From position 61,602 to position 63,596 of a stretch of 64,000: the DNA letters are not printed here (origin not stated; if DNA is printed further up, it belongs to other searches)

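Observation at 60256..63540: Streptide-like (KxxxW) RiPP operon with an unexpected PEP-utilising phosphotransferase partner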

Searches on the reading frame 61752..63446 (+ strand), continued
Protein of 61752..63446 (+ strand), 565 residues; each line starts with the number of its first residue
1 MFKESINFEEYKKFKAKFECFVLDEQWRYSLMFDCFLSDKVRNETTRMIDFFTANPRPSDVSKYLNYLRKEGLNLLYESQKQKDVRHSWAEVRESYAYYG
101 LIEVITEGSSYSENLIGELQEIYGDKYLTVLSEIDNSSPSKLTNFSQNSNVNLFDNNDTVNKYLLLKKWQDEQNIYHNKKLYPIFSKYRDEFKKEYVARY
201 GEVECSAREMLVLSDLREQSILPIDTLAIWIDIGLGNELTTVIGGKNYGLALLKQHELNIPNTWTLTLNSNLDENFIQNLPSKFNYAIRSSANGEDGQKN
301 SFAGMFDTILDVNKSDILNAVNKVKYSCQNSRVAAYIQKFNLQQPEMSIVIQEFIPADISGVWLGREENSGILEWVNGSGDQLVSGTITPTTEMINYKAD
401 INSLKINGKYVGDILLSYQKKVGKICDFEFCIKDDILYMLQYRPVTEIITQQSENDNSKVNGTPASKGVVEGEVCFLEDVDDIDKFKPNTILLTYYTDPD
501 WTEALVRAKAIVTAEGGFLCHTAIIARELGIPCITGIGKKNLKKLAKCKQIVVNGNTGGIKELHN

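Call 54: predict_structure(alignment_id=A1)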
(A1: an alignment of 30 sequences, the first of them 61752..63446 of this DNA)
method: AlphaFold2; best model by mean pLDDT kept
length: 565 residues; sequences in the alignment: 30
mean_pLDDT: 88.5   pTM: 0.86
mean pLDDT of the five models: 88.5, 88.4, 87.2, 87.1, 86.3
residues with pLDDT >= 90: 357; 70-90: 163; 50-70: 40; < 50: 5
segments of 3 or more residues with pLDDT < 50: 1-4
pLDDT, mean of each block of 10 residues (from residue 1): 66 96 94 94 97 95 97 97 95 97 96 91 88 80 61 71 91 94 97 96 93 92 94 93 93 96 93 90 93 66 81 95 91 82 89 94 89 89 80 73 86 94 91 95 75 69 90 93 91 89 88 88 81 93 93 91 75
secondary structure, 60 per line:
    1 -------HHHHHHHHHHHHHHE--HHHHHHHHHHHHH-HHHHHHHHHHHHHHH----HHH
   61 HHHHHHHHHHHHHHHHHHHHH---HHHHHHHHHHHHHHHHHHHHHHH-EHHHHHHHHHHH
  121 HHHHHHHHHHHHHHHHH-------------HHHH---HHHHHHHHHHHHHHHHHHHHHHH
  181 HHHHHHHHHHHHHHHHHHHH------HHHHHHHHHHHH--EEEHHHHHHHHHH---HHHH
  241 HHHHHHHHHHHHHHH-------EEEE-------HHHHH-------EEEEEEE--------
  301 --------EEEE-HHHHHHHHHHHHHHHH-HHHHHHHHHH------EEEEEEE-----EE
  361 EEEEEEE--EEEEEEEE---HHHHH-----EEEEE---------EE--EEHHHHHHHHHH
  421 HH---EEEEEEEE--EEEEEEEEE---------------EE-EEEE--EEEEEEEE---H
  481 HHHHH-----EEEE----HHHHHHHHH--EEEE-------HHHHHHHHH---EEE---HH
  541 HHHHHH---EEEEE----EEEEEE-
elements in order: H8-21 H25-37 H39-53 H58-81 H85-107 H110-137 H151-154 H158-200 H207-218 E221-223 H224-233 H237-255 E263-266 H274-278 E286-292 E309-312 H314-329 H331-340 E347-353 E359-367 E370-377 H381-385 E391-395 H411-422 E426-433 E436-444 E463-466 E469-476 H480-485 E491-494 H499-507 E510-513 H521-529 E533-535 H539-546 E550-554 E559-564

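Call 57: fold_search(model_id=the predicted structure, library=pdb)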
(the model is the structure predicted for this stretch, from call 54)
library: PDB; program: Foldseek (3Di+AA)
matches with E <= 10: 689; with E <= 0.001: 116
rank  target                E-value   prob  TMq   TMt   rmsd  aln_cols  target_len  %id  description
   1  1kbl                  2.5e-16  1.00  0.46  0.31   6.8       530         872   16  PYRUVATE PHOSPHATE DIKINASE (released 2002-01-30)
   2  1dik                  4.7e-15  1.00  0.44  0.29   7.4       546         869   15  PYRUVATE PHOSPHATE DIKINASE (released 1996-04-03)
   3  5hv3                  3.2e-14  1.00  0.47  0.32   9.5       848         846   12  Rifampin phosphotransferase G527Y mutant in complex with AMPPNP from Listeria monocytogenes (released 2016-03-30)
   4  1ggo                  8.1e-14  1.00  0.47  0.32   5.2       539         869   16  T453A MUTANT OF PYRUVATE, PHOSPHATE DIKINASE (released 2001-01-10)
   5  2dik                  9.0e-14  1.00  0.45  0.30   6.8       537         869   15  R337A MUTANT OF PYRUVATE PHOSPHATE DIKINASE (released 1999-09-13)
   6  5hv1                  4.5e-13  1.00  0.34  0.23  15.7       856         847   12  Rifampin phosphotransferase in complex with AMPPNP and rifampin from Listeria monocytogenes (released 2016-03-30)
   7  2r82                  6.4e-13  1.00  0.27  0.19  16.5       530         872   17  Pyruvate phosphate dikinase (PPDK) triple mutant R219E/E271R/S262D adapts a second conformational state (released 2008-01-01)
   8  2x0s                  7.2e-13  1.00  0.36  0.24   8.7       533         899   15  3.0 A RESOLUTION CRYSTAL STRUCTURE OF GLYCOSOMAL PYRUVATE PHOSPHATE DIKINASE FROM TRYPANOSOMA BRUCEI (released 2009-12-29)
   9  1jde                  9.3e-13  1.00  0.45  0.30   6.8       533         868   16  K22A mutant of pyruvate, phosphate dikinase (released 2001-11-28)
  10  5lu4_B                1.9e-12  1.00  0.29  0.20  11.7       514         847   17  C4-type pyruvate phosphate dikinase: conformational intermediate of central domain in the swiveling mechanism (released 2017-05-24)
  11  5lu4_A                2.0e-12  1.00  0.29  0.20  11.4       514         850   17  C4-type pyruvate phosphate dikinase: conformational intermediate of central domain in the swiveling mechanism (released 2017-05-24)
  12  5fbs                  5.7e-12  1.00  0.31  0.23  13.9       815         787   12  Crystal structure of rifampin phosphotransferase RPH-Lm from Listeria monocytogenes in complex with ADP and magnesium (released 2016-01-13)
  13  5jvl_C                7.7e-12  1.00  0.25  0.17  16.8       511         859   17  C4-type pyruvate phospate dikinase: nucleotide binding domain with bound ATP analogue (released 2017-04-05)
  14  5hv2                  9.5e-12  1.00  0.45  0.31  10.7       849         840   12  Rifampin phosphotransferase G527Y mutant from Listeria monocytogenes (released 2016-03-30)
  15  5jvl_A                1.1e-11  1.00  0.30  0.20  14.4       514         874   17  C4-type pyruvate phospate dikinase: nucleotide binding domain with bound ATP analogue (released 2017-04-05)
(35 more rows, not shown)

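Call 84: find_related_loci(query=A1, collection=viral_contigs, flank=7000)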
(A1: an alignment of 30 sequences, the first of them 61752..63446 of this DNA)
Query A1 (565 aa) in viral_contigs; peptide patterns used: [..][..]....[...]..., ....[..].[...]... (x = any residue, [..] = any of these).
58 stretches matched a pattern; 50 encode a relative of the query (tblastn E <= 1e-3); 50 distinct loci.
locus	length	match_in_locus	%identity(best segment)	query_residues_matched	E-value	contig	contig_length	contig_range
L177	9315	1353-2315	30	287-560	2e-32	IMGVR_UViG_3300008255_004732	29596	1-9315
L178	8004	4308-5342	29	275-538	3e-25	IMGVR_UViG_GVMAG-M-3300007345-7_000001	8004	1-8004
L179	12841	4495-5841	27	242-550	5e-25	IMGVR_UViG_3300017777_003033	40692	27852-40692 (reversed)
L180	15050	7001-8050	29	274-558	2e-24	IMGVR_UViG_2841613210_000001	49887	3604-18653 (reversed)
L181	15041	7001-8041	29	285-550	2e-24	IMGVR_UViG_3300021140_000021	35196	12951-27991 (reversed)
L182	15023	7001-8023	29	285-552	2e-24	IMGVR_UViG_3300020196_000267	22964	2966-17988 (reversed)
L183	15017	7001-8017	29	287-552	3e-24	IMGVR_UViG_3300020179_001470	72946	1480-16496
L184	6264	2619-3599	30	287-538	4e-24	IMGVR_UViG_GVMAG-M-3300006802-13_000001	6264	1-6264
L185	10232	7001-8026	29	287-562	4e-24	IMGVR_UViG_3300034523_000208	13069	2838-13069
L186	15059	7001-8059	30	287-562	8e-24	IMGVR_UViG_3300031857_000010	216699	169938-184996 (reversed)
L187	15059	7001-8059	30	287-562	8e-24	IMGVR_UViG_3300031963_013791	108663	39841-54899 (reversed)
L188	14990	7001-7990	30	285-538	1e-23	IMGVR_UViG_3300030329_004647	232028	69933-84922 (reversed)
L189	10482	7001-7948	29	287-536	2e-23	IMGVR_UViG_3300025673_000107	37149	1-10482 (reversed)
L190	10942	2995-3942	28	287-536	2e-23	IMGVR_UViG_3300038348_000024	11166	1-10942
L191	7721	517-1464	29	287-536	1e-23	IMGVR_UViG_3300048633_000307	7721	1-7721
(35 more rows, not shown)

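Call 86: search_protein_families(library=ncbifam, proteins=[L022:4590-5837:+, L022:5815-6996:+, L022:2826-4463:+, L019:5707-6975:+, L056:8632-9963:+, L011:8582-9841:+, L019:4218-5033:+], max_evalue=1e-15)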
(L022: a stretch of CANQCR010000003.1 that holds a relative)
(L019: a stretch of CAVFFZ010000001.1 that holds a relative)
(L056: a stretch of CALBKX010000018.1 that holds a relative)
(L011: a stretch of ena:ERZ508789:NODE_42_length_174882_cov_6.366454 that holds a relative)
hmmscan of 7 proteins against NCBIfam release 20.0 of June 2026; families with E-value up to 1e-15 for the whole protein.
L022:4590-5837:+ (416 aa): 20 families
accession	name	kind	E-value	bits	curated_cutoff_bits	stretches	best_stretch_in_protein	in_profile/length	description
TIGR04054.1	rSAM_NirJ1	equivalog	1.1e-24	86.8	650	1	27-194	41-215/387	putative heme d1 biosynthesis radical SAM protein NirJ1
TIGR04082.1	rSAM_for_selen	equivalog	3.2e-24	85.6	350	1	28-312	205-497/516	thio(seleno)oxazole modification radical SAM maturase SbtM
TIGR02109.1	PQQ_syn_pqqE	equivalog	2e-23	82.9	381.35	1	17-313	2-314/358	pyrroloquinoline quinone biosynthesis protein PqqE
TIGR03962.1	mycofact_rSAM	equivalog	3.5e-23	82.3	265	1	18-311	8-313/339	mycofactocin radical SAM maturase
TIGR04545.1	rSAM_ahbD_hemeb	equivalog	4.9e-23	82.1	500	0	27-177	5-162/339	heme b synthase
TIGR02666.1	moaA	equivalog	1.8e-22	79.8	284.05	1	27-208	15-213/336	GTP 3',8-cyclase MoaA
TIGR02668.1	moaA_archaeal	equivalog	4.8e-22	78.3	325.25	1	26-211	14-210/303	GTP 3',8-cyclase MoaA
NF045574.1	sacti_mat_StsB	exception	5.7e-21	74.9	625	1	24-313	98-397/466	StsB family radical SAM/SPASM domain sactipeptide maturase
TIGR04055.1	rSAM_NirJ2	equivalog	2.9e-20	73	500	1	29-313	7-305/326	putative heme d1 biosynthesis radical SAM protein NirJ2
NF001199.0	PRK00164.2-1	equivalog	3.3e-20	72.4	231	1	26-204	16-206/308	GTP 3',8-cyclase MoaA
TIGR04546.1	rSAM_ahbC_deAc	equivalog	3.4e-20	72.2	650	1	28-188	45-212/390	12,18-didecarboxysiroheme deacetylase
TIGR04340.1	rSAM_ACGX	hypoth_equivalog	8.2e-20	71.3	400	0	24-199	5-192/341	radical SAM/SPASM domain protein, ACGX system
TIGR04303.1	GeoRSP_rSAM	equivalog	1.4e-19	70.8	400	1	20-312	3-307/325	GeoRSP system radical SAM/SPASM protein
TIGR04403.1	rSAM_skfB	equivalog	6.8e-19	67.9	300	1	20-316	102-391/402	sporulation killing factor system radical SAM maturase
TIGR04347.1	pseudo_SAM_Halo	equivalog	7.3e-19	68.3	525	0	27-174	43-199/390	TIGR04347 family pseudo-SAM/SPASM protein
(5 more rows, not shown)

L022:5815-6996:+ (394 aa): 27 families (the best 25 are shown)
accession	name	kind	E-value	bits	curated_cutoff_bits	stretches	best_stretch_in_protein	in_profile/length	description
TIGR04133.1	rSAM_w_lipo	hypoth_equivalog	1.3e-25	90.1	425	1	66-372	10-310/350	TIGR04133 family radical SAM/SPASM protein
TIGR04250.1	SCM_rSAM_ScmE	equivalog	1.4e-25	90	400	1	78-371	1-302/358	SynChlorMet cassette radical SAM/SPASM protein ScmE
TIGR03962.1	mycofact_rSAM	equivalog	7e-25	87.9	265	1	76-388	8-310/339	mycofactocin radical SAM maturase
TIGR04054.1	rSAM_NirJ1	equivalog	1.2e-24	86.7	650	1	79-365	36-332/387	putative heme d1 biosynthesis radical SAM protein NirJ1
TIGR03470.1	HpnH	equivalog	2.1e-24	86.1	225.05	1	79-283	27-228/318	adenosyl-hopene transferase HpnH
TIGR04053.2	TIGR04053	equivalog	2.6e-24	86.2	395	1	77-275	5-208/366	TIGR04053 family radical SAM/SPASM domain-containing protein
TIGR04347.1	pseudo_SAM_Halo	equivalog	1.8e-23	83.5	525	1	79-282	38-243/390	TIGR04347 family pseudo-SAM/SPASM protein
TIGR04051.1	rSAM_NirJ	equivalog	7e-22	77.9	515.45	1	82-364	4-297/354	heme d1 biosynthesis radical SAM protein NirJ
NF050035.1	rSAM_WgK_link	exception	1.3e-21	77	650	1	77-383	6-333/367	radical SAM/SPASM peptide maturase WgkB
TIGR04340.1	rSAM_ACGX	hypoth_equivalog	3.2e-21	75.9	400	1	82-373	5-305/341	radical SAM/SPASM domain protein, ACGX system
TIGR04317.1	W_rSAM_matur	equivalog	4.6e-21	75.3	380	1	84-369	8-299/349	tungsten cofactor oxidoreductase radical SAM maturase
TIGR04546.1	rSAM_ahbC_deAc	equivalog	5.9e-21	74.7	650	1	82-374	41-343/390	12,18-didecarboxysiroheme deacetylase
TIGR04303.1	GeoRSP_rSAM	equivalog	7.5e-21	75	400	1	76-371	1-286/325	GeoRSP system radical SAM/SPASM protein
TIGR03913.1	rad_SAM_trio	equivalog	3.9e-20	71.7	591.75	1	66-370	5-311/477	GDL motif peptide-associated radical SAM/SPASM maturase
TIGR04055.1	rSAM_NirJ2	equivalog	7e-20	71.8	500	1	82-381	2-294/326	putative heme d1 biosynthesis radical SAM protein NirJ2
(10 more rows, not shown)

L022:2826-4463:+ (546 aa): 4 families
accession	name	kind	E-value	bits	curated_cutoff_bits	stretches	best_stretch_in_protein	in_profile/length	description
TIGR04479.1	bcpD_PhpK_rSAM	subfamily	1.1e-26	93.3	600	1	166-459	122-415/504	PhpK family radical SAM P-methyltransferase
TIGR02026.1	BchE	equivalog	8.4e-21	74.4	481.35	1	155-453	64-366/497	magnesium-protoporphyrin IX monomethyl ester anaerobic oxidative cyclase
TIGR03975.1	rSAM_ocin_1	subfamily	1.3e-20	73.5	281.85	1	4-457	3-435/606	RiPP maturation radical SAM C-methyltransferase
TIGR03471.1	HpnJ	equivalog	1.9e-17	63.3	577.6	1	144-453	61-366/472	hopanoid biosynthesis associated radical SAM protein HpnJ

L019:5707-6975:+ (423 aa): 18 families
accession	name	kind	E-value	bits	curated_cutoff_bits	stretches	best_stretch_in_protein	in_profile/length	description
TIGR04055.1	rSAM_NirJ2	equivalog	3.3e-25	89.3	500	1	30-323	5-307/326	putative heme d1 biosynthesis radical SAM protein NirJ2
TIGR04545.1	rSAM_ahbD_hemeb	equivalog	3.8e-24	85.7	500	1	30-189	5-165/339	heme b synthase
TIGR02109.1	PQQ_syn_pqqE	equivalog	1e-23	83.9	381.35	1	20-321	2-314/358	pyrroloquinoline quinone biosynthesis protein PqqE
TIGR03962.1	mycofact_rSAM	equivalog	2.4e-23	82.9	265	1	19-321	6-315/339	mycofactocin radical SAM maturase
TIGR04051.1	rSAM_NirJ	equivalog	2e-22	79.7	515.45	1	28-211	5-189/354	heme d1 biosynthesis radical SAM protein NirJ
TIGR04133.1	rSAM_w_lipo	hypoth_equivalog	4.8e-22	78.4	425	1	26-318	25-330/350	TIGR04133 family radical SAM/SPASM protein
TIGR04347.1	pseudo_SAM_Halo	equivalog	2.8e-21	76.2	525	1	12-154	26-171/390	TIGR04347 family pseudo-SAM/SPASM protein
TIGR04082.1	rSAM_for_selen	equivalog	5.9e-20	71.5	350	1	30-323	204-500/516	thio(seleno)oxazole modification radical SAM maturase SbtM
TIGR03961.1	rSAM_PTO1314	hypoth_equivalog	3.7e-18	65.9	306.05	1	17-330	15-313/332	PTO1314 family radical SAM protein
TIGR04054.1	rSAM_NirJ1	equivalog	3.8e-18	65.3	650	0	19-213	31-225/387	putative heme d1 biosynthesis radical SAM protein NirJ1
TIGR04546.1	rSAM_ahbC_deAc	equivalog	7.9e-18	64.4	650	1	20-213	35-228/390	12,18-didecarboxysiroheme deacetylase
NF050035.1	rSAM_WgK_link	exception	3.6e-17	62.4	650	0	22-161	6-150/367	radical SAM/SPASM peptide maturase WgkB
TIGR02668.1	moaA_archaeal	equivalog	2.2e-16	59.7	325.25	1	27-231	12-219/303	GTP 3',8-cyclase MoaA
TIGR04317.1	W_rSAM_matur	equivalog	2.6e-16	59.7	380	0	26-202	5-186/349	tungsten cofactor oxidoreductase radical SAM maturase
TIGR02666.1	moaA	equivalog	5.2e-16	58.5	284.05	1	30-232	15-226/336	GTP 3',8-cyclase MoaA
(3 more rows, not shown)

L056:8632-9963:+ (444 aa): 26 families (the best 25 are shown)
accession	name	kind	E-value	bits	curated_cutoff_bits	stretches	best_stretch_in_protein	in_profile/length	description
TIGR03962.1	mycofact_rSAM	equivalog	2.3e-41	142.1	265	1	109-423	7-315/339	mycofactocin radical SAM maturase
TIGR04055.1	rSAM_NirJ2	equivalog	2.6e-35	122.5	500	1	116-419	2-302/326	putative heme d1 biosynthesis radical SAM protein NirJ2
TIGR04545.1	rSAM_ahbD_hemeb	equivalog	4.6e-34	118.3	500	1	115-419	1-316/339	heme b synthase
TIGR04053.2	TIGR04053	equivalog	9.4e-31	107.4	395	1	111-319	5-216/366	TIGR04053 family radical SAM/SPASM domain-containing protein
TIGR03913.1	rad_SAM_trio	equivalog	2.8e-28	98.5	591.75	1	104-422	9-336/477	GDL motif peptide-associated radical SAM/SPASM maturase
NF045574.1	sacti_mat_StsB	exception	4.1e-28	98.4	625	1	114-312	96-293/466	StsB family radical SAM/SPASM domain sactipeptide maturase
TIGR04303.1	GeoRSP_rSAM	equivalog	9.2e-27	94.5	400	1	111-422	2-307/325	GeoRSP system radical SAM/SPASM protein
TIGR04054.1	rSAM_NirJ1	equivalog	1.2e-26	93.3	650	1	115-419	37-360/387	putative heme d1 biosynthesis radical SAM protein NirJ1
TIGR04133.1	rSAM_w_lipo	hypoth_equivalog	1.9e-26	92.9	425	1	105-422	15-332/350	TIGR04133 family radical SAM/SPASM protein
TIGR04403.1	rSAM_skfB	equivalog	2.5e-26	92.4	300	1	119-394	109-368/402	sporulation killing factor system radical SAM maturase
TIGR04546.1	rSAM_ahbC_deAc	equivalog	3.3e-26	92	650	1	114-422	39-366/390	12,18-didecarboxysiroheme deacetylase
TIGR04051.1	rSAM_NirJ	equivalog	3.4e-26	92.1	515.45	1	115-423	3-330/354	heme d1 biosynthesis radical SAM protein NirJ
TIGR04347.1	pseudo_SAM_Halo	equivalog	7.1e-26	91.4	525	1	111-420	35-364/390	TIGR04347 family pseudo-SAM/SPASM protein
NF050035.1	rSAM_WgK_link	exception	2.8e-25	89.1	650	1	110-308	5-204/367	radical SAM/SPASM peptide maturase WgkB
TIGR04103.1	rSAM_nif11_3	equivalog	2.2e-24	85.9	725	1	116-422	7-326/412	nif11-class peptide radical SAM maturase 3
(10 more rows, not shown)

L011:8582-9841:+ (420 aa): 12 families
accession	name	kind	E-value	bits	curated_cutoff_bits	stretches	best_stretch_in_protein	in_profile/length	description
NF038107.1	rSAM_NF038107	equivalog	5.1e-49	167.2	600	1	1-406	1-408/444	Cys-every-fifth radical SAM/SPASM peptide maturase CefB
TIGR04463.1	rSAM_vs_C_rich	equivalog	1.2e-45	156.1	525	1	6-406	1-403/438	TIGR04463 family radical SAM/SPASM RiPP maturase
TIGR04334.1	rSAM_Clo7bot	equivalog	1.2e-41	142.8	600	1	2-409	1-419/440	radical SAM/SPASM domain Clo7bot peptide maturase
TIGR04280.1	geopep_mat_rSAM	hypoth_equivalog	4.5e-37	128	400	1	3-232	3-231/428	geopeptide radical SAM maturase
NF052473.1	rSAM_FlmE_OhkG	exception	1.3e-23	83.4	500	1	1-334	1-351/481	FlmE/OhkG family radical SAM/SPASM peptide maturase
TIGR04064.1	rSAM_nif11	equivalog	4.9e-21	75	518.7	1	38-237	34-230/459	nif11-like peptide radical SAM maturase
NF047865.1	rSAM_PapB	equivalog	1.1e-20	74.2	340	1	94-397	11-317/330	PapB family radical SAM/SPASM ranthipeptide maturase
TIGR03942.1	sulfatase_rSAM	equivalog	1.3e-19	70.5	349.45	1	93-277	8-192/363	anaerobic sulfatase maturase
TIGR04068.1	rSAM_ocin_clost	equivalog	1.4e-18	67.1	500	1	39-298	33-300/462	Cys-rich peptide radical SAM maturase CcpM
TIGR03974.1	rSAM_six_Cys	equivalog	9.6e-18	64.3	425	1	55-259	69-269/451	thioether cross-link-forming SCIFF peptide maturase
NF041298.1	rSAM_mat_DynA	equivalog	1.5e-17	63.6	450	1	89-265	4-175/356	dynobactin maturation radical SAM/SPASM protein DynA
NF038283.1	viperin_w_prok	equivalog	5.5e-17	61.8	180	1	96-270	12-184/281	viperin family antiviral radical SAM protein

L019:4218-5033:+ (272 aa): 1 family
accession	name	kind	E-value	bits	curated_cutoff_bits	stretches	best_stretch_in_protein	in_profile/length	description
TIGR02495.1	NrdG2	equivalog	8.8e-17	61.1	131.15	1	47-208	24-184/193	anaerobic ribonucleoside-triphosphate reductase activating protein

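Call 88: search_protein_families(library=pfam, proteins=[L093:10141-10677:+, L093:10738-11301:+], max_evalue=0.01)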
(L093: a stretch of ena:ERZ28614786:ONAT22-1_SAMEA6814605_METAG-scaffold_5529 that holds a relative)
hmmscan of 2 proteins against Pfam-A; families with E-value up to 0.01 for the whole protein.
L093:10141-10677:+ (179 aa): 0 families

L093:10738-11301:+ (188 aa): 0 families
